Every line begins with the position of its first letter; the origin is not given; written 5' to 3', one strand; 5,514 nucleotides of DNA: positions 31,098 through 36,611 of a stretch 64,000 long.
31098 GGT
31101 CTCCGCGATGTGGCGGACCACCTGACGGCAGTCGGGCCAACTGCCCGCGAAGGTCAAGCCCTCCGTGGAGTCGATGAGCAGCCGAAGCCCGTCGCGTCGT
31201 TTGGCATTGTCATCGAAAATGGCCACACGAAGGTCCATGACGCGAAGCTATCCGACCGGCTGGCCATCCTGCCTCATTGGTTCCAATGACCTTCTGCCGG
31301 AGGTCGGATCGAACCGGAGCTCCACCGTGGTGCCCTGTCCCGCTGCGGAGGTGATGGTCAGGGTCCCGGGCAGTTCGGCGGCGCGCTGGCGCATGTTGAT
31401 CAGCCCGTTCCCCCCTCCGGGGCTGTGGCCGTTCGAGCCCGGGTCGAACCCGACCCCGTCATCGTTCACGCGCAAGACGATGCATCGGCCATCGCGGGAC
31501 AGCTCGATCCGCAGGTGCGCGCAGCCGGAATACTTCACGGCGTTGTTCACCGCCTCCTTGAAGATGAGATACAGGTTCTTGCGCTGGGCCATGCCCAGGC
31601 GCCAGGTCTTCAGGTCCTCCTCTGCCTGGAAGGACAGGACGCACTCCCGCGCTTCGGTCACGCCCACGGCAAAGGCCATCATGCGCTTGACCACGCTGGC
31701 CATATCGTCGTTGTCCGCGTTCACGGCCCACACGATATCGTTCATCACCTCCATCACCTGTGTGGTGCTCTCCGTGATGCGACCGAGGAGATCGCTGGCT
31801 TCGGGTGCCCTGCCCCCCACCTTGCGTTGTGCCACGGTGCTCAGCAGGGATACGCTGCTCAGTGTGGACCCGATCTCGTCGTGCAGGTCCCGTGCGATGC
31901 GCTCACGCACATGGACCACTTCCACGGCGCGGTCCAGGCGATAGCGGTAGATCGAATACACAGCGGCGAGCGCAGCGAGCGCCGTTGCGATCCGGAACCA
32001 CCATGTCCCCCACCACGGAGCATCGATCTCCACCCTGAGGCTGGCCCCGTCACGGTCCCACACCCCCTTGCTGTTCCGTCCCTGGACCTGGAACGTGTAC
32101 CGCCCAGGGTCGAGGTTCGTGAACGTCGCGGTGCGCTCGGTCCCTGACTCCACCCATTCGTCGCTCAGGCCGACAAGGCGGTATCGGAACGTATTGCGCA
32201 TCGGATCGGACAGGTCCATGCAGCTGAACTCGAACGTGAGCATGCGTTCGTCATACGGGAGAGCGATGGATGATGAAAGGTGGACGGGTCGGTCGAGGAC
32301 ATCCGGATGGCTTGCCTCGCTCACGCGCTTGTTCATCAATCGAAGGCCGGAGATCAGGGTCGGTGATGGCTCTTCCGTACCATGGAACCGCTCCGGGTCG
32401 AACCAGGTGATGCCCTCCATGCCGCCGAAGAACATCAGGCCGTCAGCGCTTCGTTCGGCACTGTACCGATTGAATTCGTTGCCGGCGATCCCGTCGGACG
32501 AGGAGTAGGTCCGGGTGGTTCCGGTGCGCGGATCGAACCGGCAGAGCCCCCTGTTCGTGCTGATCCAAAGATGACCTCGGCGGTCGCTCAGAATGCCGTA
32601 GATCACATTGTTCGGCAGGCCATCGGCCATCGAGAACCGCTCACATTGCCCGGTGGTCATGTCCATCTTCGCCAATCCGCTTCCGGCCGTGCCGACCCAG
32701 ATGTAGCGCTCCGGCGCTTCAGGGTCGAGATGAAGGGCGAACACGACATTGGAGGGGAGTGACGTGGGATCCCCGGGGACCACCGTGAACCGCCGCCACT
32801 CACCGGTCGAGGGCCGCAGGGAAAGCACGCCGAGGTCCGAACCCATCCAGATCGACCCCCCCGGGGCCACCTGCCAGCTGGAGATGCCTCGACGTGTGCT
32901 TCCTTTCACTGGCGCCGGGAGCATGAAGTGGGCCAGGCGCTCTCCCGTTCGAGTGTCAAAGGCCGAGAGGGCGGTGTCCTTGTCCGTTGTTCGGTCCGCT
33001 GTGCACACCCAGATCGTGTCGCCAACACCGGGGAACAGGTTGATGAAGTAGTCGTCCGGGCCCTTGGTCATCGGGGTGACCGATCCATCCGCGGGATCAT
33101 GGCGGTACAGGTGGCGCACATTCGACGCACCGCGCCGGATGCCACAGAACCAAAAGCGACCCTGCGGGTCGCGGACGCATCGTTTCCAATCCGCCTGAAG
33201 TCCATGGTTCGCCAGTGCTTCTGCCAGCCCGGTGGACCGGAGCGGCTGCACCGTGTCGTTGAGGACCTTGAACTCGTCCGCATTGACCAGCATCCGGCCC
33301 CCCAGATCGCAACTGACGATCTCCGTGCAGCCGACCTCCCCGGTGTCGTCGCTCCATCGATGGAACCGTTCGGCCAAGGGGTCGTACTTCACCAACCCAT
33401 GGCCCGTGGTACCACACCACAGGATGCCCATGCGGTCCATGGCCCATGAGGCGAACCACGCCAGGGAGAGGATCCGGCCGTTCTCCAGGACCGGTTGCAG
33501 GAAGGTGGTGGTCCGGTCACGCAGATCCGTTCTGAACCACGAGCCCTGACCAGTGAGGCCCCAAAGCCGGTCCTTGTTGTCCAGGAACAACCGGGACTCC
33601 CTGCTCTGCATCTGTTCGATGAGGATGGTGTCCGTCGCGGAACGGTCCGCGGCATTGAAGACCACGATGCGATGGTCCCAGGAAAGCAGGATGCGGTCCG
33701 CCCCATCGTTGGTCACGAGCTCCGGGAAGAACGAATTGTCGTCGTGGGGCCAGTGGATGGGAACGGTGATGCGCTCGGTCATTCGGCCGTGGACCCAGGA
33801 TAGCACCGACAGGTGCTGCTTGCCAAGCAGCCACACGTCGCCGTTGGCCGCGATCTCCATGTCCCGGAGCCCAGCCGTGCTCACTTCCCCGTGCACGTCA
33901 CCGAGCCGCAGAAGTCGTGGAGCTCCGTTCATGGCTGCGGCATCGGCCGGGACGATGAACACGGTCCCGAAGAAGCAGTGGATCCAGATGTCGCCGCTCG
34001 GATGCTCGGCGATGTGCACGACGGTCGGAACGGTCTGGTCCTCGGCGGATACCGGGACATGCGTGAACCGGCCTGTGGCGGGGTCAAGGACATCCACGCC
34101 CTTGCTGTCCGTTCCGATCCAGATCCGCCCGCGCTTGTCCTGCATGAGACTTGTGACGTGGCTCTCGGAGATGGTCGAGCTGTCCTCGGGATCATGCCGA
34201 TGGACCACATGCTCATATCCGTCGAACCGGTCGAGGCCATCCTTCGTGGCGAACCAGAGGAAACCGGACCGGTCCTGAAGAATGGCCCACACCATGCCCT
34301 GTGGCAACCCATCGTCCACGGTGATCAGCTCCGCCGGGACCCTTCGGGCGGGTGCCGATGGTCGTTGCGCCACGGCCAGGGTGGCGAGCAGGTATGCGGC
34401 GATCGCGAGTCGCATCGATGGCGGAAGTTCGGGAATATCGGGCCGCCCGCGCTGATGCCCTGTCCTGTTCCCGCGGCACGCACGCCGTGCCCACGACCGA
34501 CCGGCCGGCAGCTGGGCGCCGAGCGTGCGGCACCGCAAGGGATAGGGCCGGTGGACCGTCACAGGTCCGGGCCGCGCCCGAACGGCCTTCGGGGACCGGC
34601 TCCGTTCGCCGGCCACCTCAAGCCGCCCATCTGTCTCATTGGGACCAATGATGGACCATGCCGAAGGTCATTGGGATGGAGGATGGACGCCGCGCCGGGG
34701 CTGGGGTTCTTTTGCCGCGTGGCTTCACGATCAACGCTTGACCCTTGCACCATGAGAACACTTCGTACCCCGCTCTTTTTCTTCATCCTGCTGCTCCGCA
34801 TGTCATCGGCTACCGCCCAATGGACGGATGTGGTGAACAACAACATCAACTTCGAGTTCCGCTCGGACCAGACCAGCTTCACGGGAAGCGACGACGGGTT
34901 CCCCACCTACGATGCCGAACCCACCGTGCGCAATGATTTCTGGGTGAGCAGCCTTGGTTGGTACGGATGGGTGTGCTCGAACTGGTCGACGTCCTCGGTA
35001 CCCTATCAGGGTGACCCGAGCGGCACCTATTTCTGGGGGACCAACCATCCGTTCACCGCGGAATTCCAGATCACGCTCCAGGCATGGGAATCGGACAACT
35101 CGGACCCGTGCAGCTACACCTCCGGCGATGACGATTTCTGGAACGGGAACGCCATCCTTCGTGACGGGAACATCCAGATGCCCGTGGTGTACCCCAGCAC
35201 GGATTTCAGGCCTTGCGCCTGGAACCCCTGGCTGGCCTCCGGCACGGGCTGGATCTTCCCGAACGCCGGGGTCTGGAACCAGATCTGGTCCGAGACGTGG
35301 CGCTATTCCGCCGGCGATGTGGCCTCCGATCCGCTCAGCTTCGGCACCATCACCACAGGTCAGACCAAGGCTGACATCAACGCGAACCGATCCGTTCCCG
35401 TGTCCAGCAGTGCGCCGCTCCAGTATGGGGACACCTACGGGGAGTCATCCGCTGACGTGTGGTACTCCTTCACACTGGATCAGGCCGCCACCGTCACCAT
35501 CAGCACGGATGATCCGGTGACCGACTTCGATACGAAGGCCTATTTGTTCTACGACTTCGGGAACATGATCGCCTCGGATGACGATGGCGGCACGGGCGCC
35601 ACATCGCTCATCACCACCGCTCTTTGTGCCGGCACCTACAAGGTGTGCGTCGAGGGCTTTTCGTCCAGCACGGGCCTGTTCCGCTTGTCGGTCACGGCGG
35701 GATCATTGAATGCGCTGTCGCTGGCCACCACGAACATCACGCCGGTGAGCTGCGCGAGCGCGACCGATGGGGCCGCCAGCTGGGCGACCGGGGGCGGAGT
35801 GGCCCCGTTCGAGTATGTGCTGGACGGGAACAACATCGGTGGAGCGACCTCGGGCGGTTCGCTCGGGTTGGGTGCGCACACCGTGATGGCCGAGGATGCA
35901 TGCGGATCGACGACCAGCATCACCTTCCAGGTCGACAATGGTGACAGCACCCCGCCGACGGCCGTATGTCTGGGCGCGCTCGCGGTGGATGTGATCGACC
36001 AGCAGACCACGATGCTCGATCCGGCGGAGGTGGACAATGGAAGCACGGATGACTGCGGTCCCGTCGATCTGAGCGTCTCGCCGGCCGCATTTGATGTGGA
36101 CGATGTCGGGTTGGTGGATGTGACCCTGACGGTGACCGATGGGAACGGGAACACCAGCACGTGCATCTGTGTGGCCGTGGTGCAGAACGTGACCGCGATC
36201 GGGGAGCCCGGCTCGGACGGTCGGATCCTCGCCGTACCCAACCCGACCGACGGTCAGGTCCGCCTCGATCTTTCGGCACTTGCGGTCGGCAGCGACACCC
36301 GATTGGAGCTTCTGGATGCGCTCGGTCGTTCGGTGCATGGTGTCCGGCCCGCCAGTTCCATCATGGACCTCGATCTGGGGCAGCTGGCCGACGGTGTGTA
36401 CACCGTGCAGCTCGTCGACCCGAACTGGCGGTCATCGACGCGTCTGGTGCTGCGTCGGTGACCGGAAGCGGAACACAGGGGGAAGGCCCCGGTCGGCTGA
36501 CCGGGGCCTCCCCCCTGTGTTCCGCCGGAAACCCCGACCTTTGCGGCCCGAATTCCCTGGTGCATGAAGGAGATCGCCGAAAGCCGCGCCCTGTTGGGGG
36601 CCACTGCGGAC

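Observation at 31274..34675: Two perfect 7-2-7 palindromes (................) bracket the histidine-kinase gene: candidate operator of the adjacent LuxR/NarL-type response regulator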

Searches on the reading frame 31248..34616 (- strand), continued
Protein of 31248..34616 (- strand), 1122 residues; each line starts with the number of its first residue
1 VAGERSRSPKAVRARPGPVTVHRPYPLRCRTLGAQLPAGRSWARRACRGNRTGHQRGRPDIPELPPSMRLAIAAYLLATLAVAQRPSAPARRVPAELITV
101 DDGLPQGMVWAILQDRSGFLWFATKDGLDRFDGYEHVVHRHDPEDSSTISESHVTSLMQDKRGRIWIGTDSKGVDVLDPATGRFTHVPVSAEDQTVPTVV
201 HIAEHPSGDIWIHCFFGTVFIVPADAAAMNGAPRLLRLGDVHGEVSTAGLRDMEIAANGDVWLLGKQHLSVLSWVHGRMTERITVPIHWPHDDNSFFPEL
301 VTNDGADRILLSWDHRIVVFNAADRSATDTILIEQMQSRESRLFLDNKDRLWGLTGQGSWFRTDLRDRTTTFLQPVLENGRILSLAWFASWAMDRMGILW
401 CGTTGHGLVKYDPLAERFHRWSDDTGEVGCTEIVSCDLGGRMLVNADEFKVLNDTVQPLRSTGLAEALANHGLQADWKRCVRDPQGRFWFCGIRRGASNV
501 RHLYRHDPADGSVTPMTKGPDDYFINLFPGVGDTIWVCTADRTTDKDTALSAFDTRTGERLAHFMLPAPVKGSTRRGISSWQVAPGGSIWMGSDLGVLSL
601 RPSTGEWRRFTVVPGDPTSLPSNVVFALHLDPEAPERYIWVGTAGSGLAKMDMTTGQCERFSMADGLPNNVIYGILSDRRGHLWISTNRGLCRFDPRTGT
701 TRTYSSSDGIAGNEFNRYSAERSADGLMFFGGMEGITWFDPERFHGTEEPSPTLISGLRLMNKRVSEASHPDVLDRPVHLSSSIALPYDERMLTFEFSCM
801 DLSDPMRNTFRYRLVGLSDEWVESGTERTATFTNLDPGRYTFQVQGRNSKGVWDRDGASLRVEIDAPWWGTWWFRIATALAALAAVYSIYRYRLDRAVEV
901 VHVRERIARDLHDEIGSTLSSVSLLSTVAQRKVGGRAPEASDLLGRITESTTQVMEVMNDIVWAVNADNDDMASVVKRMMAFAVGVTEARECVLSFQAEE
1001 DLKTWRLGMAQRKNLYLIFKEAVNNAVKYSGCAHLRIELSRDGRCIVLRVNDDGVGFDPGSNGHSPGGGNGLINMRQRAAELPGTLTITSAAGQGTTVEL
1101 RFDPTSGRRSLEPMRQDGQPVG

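Call 25: find_related_loci(query=A1, collection=metagenome_contigs, flank=4000)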
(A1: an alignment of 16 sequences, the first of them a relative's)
Query A1 (1055 aa) in metagenome_contigs; peptide patterns used: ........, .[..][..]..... (x = any residue, [..] = any of these).
600 stretches matched a pattern (row limit reached: there are more); 512 encode a relative of the query (tblastn E <= 1e-3); the best 80 are kept; 80 distinct loci.
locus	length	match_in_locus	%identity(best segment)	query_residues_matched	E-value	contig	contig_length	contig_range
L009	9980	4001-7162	44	6-1052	0e+0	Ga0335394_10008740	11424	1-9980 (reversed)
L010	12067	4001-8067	35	22-1035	0e+0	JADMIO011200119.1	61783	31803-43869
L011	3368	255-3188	33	1-1036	0e+0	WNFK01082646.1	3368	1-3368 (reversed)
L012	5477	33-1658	53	43-1052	1e-175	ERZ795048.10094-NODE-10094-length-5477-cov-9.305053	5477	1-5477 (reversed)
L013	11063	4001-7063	31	2-1033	5e-155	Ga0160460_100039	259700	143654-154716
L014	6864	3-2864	38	35-1033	1e-155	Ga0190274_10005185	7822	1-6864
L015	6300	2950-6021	30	1-1036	2e-155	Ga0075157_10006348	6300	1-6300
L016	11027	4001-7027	31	9-1033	5e-147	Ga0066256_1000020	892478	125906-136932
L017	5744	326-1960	41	30-1035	8e-146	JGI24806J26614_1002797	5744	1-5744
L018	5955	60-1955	36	32-1035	2e-142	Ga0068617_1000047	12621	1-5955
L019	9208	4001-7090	29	4-1035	4e-131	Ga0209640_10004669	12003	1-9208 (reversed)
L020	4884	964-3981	28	12-1033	1e-127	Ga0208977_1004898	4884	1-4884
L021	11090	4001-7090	29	1-1035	1e-125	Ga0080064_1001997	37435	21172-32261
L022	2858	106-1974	36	47-1034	4e-131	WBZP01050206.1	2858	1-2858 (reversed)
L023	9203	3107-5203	34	36-1035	3e-121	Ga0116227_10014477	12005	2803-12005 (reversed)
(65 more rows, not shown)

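Call 34: search_protein_families(library=pfam, proteins=[L003:4386-5795:-, L008:1863-5903:-], max_evalue=0.01)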
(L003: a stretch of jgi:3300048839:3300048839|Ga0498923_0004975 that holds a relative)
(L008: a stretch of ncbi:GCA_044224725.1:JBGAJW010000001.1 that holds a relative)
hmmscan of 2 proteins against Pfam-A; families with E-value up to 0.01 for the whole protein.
L003:4386-5795:- (470 aa): 1 family
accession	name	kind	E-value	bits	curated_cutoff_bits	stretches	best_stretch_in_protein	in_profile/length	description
PF02369.22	Big_1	-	0.008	16.7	34.9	0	28-51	20-43/93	Bacterial Ig-like domain (group 1)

L008:1863-5903:- (1347 aa): 3 families
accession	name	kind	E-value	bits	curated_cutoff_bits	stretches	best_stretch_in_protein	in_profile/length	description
PF15902.12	Sortilin-Vps10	-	2e-17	63.5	33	1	178-283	3-115/446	Sortilin, neurotensin receptor 3,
PF18911.6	PKD_4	-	0.0003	21.2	27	1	850-918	15-83/85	PKD domain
PF00801.26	PKD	-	0.0036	17.7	23.5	0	851-914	13-76/80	PKD domain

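Call 35: search_protein_families(library=ncbifam, proteins=[L003:4386-5795:-], max_evalue=0.01)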
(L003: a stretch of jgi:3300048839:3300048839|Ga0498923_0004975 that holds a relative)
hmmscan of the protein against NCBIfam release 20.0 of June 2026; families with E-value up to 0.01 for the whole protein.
L003:4386-5795:- (470 aa): 1 family
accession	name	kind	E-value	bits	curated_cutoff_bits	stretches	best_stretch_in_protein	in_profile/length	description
NF053851.1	Bdello_MAT_N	subfamily_domain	3.2e-07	30.3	60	1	22-87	12-78/162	mosaic adhesive trimer family chimeric fiber protein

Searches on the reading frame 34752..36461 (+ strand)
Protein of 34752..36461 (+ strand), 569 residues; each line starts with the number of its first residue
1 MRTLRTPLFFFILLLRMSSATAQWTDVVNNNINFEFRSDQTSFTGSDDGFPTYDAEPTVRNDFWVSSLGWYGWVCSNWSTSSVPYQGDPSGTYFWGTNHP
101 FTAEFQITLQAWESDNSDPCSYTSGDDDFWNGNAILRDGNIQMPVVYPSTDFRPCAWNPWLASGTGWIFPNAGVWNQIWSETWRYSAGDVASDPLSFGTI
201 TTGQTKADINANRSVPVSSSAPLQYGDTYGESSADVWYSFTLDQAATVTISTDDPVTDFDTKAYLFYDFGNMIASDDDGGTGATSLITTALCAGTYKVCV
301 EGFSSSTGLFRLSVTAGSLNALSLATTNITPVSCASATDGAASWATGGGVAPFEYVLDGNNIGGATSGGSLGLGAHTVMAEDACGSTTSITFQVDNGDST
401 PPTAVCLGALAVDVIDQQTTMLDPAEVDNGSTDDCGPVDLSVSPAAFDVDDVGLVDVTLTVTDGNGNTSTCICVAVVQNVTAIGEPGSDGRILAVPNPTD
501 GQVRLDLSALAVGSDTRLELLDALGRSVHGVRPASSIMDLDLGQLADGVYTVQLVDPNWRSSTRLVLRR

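Call 8: search_protein_families(library=pfam, proteins=[window:34752-36461:+])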
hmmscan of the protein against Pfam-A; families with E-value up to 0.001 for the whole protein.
window:34752-36461:+ (569 aa): 2 families
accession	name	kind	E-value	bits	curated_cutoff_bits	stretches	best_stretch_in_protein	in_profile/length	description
PF04151.21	PPC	-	1.8e-07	32.4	25.9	1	237-302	4-70/70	Bacterial pre-peptidase C-terminal domain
PF18962.6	Por_Secre_tail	-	1.5e-05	25.6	27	1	496-561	3-69/75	Secretion system C-terminal sorting domain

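Call 35: search_protein_families(library=ncbifam, proteins=[window:34752-36461:+], max_evalue=0.01)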
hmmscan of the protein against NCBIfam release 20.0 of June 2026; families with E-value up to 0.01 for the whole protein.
window:34752-36461:+ (569 aa): 1 family
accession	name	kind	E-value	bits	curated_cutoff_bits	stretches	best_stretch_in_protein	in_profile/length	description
TIGR04183.1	Por_Secre_tail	domain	0.0001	22.2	23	1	496-567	3-71/72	T9SS type A sorting domain-containing protein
